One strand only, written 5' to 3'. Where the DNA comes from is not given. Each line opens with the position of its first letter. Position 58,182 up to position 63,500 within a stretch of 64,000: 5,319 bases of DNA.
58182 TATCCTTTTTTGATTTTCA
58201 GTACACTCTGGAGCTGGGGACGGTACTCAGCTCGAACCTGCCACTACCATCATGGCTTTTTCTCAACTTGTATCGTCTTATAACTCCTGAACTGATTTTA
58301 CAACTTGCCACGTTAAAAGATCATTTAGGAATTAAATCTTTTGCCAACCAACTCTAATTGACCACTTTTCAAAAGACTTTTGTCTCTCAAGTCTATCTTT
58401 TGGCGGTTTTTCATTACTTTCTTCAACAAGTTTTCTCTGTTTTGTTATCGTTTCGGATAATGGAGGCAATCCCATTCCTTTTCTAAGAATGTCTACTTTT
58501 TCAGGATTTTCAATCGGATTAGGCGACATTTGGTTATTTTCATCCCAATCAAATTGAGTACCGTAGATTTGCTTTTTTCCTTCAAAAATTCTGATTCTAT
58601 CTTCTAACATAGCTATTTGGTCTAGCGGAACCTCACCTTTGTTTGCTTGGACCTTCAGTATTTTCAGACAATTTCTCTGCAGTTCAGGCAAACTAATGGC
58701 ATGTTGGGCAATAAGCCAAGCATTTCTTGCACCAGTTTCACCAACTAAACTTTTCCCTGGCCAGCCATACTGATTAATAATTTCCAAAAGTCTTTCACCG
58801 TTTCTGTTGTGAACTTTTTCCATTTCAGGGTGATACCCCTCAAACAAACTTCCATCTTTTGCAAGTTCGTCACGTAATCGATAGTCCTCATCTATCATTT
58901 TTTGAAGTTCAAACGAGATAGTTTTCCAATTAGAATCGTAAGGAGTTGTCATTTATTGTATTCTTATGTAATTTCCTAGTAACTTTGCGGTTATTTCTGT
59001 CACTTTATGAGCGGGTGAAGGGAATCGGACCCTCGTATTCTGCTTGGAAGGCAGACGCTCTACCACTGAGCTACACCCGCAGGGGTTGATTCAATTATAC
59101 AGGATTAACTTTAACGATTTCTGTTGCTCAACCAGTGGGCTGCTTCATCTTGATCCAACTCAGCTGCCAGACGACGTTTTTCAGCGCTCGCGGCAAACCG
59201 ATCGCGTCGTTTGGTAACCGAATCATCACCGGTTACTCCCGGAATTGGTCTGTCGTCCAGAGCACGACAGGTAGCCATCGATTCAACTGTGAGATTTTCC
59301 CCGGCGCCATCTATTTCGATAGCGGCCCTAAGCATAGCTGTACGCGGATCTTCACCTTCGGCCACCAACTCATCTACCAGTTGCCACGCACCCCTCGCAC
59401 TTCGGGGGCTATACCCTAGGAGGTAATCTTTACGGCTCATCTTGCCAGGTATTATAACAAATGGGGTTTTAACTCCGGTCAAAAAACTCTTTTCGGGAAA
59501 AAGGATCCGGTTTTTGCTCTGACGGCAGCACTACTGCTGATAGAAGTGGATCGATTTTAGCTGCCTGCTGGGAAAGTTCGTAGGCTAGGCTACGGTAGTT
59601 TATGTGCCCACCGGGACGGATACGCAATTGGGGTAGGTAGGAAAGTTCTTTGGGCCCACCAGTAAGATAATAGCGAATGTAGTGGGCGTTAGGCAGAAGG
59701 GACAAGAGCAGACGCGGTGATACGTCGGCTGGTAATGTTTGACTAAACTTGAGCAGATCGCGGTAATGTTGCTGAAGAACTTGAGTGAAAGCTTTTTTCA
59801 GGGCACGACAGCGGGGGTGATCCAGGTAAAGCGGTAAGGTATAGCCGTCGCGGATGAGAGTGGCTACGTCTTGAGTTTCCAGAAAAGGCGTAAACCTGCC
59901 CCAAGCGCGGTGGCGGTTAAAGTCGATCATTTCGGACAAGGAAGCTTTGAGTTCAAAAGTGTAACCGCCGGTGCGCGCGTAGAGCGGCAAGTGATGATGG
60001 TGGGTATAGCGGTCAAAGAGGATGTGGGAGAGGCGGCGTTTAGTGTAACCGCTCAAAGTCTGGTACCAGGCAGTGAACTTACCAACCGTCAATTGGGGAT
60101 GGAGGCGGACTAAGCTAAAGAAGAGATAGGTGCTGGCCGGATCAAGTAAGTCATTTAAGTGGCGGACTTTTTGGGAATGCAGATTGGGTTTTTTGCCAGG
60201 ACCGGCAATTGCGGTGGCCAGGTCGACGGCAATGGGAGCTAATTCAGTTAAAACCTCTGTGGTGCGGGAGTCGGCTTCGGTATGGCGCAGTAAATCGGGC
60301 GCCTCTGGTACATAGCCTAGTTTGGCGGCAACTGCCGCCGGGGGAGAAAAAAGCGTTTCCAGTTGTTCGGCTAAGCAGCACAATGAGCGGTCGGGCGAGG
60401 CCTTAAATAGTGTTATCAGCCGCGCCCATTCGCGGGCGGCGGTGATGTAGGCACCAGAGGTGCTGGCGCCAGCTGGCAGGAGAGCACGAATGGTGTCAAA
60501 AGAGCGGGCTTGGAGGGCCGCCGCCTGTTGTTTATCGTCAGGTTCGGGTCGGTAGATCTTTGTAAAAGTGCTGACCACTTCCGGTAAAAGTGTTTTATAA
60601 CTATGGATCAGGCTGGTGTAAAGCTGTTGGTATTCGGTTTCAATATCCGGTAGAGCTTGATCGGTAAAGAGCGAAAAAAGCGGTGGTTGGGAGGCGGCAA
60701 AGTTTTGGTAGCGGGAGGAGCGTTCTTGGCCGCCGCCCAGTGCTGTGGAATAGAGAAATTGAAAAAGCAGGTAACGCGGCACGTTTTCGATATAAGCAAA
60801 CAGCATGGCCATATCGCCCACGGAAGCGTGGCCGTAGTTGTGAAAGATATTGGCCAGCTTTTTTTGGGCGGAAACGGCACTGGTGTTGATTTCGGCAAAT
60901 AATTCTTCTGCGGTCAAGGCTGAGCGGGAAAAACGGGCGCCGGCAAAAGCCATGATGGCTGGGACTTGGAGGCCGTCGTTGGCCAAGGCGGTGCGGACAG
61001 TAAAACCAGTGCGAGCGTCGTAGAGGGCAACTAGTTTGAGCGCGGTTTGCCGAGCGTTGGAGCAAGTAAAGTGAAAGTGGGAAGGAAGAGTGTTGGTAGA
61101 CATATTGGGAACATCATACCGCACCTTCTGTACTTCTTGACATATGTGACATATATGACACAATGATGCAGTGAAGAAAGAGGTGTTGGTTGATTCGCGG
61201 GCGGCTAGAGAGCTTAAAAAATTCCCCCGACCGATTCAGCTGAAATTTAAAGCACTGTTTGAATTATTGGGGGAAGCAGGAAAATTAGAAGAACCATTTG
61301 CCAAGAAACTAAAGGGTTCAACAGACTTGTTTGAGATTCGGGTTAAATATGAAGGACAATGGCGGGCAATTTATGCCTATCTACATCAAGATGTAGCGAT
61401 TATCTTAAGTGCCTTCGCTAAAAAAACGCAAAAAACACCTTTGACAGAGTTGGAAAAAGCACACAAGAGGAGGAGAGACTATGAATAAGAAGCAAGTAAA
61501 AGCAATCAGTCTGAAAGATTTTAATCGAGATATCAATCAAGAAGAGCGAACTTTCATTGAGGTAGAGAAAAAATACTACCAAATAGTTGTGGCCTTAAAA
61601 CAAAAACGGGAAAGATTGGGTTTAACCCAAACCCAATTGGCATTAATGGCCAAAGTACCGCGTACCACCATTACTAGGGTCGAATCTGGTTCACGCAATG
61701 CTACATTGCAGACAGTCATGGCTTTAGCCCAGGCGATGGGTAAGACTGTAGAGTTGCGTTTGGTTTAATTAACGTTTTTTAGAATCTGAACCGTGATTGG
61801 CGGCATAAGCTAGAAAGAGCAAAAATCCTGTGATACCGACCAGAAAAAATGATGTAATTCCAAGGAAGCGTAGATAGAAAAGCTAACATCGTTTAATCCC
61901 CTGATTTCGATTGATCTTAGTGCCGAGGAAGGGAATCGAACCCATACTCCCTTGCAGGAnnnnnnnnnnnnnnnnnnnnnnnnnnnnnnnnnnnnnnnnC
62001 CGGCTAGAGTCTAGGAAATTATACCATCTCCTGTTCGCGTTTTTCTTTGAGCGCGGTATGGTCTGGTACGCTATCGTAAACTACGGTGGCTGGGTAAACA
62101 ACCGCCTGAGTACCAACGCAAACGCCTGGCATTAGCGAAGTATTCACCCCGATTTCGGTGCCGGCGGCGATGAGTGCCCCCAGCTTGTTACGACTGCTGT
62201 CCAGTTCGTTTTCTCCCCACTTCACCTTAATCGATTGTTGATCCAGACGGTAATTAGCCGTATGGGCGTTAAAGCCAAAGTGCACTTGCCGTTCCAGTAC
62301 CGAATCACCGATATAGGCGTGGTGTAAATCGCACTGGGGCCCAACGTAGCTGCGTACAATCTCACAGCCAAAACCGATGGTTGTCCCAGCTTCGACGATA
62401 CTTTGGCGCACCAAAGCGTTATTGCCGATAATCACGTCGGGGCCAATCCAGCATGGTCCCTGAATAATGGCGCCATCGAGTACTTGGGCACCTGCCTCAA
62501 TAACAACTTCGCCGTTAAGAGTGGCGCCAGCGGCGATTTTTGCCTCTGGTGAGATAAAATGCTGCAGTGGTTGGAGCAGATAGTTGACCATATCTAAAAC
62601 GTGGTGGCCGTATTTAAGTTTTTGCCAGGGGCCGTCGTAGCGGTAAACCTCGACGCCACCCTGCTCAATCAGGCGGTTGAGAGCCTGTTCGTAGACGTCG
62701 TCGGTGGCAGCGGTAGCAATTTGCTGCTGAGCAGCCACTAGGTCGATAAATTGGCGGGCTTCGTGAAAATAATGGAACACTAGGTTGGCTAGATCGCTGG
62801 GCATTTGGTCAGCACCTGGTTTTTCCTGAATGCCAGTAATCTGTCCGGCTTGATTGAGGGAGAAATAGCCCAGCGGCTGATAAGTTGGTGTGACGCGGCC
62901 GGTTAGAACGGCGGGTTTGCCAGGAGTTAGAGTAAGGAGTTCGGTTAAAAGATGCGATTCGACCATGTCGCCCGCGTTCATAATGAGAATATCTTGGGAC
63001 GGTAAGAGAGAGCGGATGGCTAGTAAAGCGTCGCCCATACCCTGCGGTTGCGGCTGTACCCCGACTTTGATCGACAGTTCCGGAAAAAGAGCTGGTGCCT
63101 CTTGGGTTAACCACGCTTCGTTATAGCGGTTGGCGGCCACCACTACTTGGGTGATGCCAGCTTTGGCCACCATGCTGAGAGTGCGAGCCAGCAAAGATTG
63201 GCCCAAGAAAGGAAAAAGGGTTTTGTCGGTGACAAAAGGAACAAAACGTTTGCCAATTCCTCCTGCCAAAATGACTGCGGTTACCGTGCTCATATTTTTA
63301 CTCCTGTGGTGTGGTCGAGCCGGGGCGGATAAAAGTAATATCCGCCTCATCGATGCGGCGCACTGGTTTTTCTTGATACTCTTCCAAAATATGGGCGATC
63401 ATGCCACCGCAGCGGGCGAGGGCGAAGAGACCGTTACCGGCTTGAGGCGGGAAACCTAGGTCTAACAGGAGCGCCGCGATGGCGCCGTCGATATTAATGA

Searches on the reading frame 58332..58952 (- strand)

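Call 54: search_protein_families(library=pfam, proteins=[window:58332-58952:-], max_evalue=0.0001)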
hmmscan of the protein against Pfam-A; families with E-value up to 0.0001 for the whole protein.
window:58332-58952:- (206 aa): 1 family
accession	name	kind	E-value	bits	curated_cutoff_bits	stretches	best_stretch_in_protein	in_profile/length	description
PF20329.3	DUF6624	-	7.7e-21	74.8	27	1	18-170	9-162/173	Family of unknown function (DUF6624)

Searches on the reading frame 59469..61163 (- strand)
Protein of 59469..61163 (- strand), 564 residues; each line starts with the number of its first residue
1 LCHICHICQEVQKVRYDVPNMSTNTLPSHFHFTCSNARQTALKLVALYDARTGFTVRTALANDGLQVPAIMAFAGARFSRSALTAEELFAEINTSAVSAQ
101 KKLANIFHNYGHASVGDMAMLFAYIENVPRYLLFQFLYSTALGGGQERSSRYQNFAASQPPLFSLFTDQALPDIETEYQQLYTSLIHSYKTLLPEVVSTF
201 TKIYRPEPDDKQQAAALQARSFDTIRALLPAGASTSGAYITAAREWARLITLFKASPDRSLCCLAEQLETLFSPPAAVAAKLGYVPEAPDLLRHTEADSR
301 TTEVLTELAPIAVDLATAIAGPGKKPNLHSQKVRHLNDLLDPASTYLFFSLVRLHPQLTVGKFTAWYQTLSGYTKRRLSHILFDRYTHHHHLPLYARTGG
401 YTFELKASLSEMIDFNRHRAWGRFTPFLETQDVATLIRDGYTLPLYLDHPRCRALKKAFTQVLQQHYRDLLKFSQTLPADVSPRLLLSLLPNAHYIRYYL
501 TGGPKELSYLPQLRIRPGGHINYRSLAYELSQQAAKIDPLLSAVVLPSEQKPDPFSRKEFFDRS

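Call 10: search_protein_families(library=pfam, proteins=[window:59469-61163:-], max_evalue=0.001)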
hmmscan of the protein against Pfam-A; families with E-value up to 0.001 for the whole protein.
window:59469-61163:- (564 aa): 1 family
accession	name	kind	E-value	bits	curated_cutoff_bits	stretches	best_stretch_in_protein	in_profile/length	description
PF02511.20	Thy1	-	5e-14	52.9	24.8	2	76-252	17-164/191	Thymidylate synthase complementing protein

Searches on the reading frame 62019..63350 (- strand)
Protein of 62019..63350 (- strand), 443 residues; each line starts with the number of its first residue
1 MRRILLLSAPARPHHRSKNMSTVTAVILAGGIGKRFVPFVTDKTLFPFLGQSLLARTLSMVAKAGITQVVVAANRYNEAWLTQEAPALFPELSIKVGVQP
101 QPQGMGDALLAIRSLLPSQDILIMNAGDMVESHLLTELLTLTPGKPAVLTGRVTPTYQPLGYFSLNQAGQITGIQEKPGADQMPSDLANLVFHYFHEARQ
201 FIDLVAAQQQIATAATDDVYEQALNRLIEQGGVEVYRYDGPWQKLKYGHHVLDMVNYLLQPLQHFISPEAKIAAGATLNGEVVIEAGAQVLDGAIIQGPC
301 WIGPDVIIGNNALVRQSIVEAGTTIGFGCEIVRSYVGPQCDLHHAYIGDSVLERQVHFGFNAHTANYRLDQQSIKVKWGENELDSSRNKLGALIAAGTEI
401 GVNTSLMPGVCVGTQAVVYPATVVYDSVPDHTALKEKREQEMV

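Call 54: search_protein_families(library=pfam, proteins=[window:62019-63350:-], max_evalue=0.0001)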
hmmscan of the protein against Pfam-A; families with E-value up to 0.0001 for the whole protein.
window:62019-63350:- (443 aa): 4 families
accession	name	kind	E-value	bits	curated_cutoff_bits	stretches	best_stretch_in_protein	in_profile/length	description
PF00483.29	NTP_transferase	-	2.8e-17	63.6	21.2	1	25-227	2-209/245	Nucleotidyl transferase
PF12804.13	NTP_transf_3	-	1.5e-11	45.2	27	1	25-164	1-134/160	MobA-like NTP transferase domain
PF25084.1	LbH_EIF2B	-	1.4e-09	38.4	54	1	266-345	6-84/105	EIF2B subunit epsilon LbH domain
PF00132.30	Hexapep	-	2.1e-09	37.1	27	1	282-315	2-35/36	Bacterial transferase hexapeptide (six repeats)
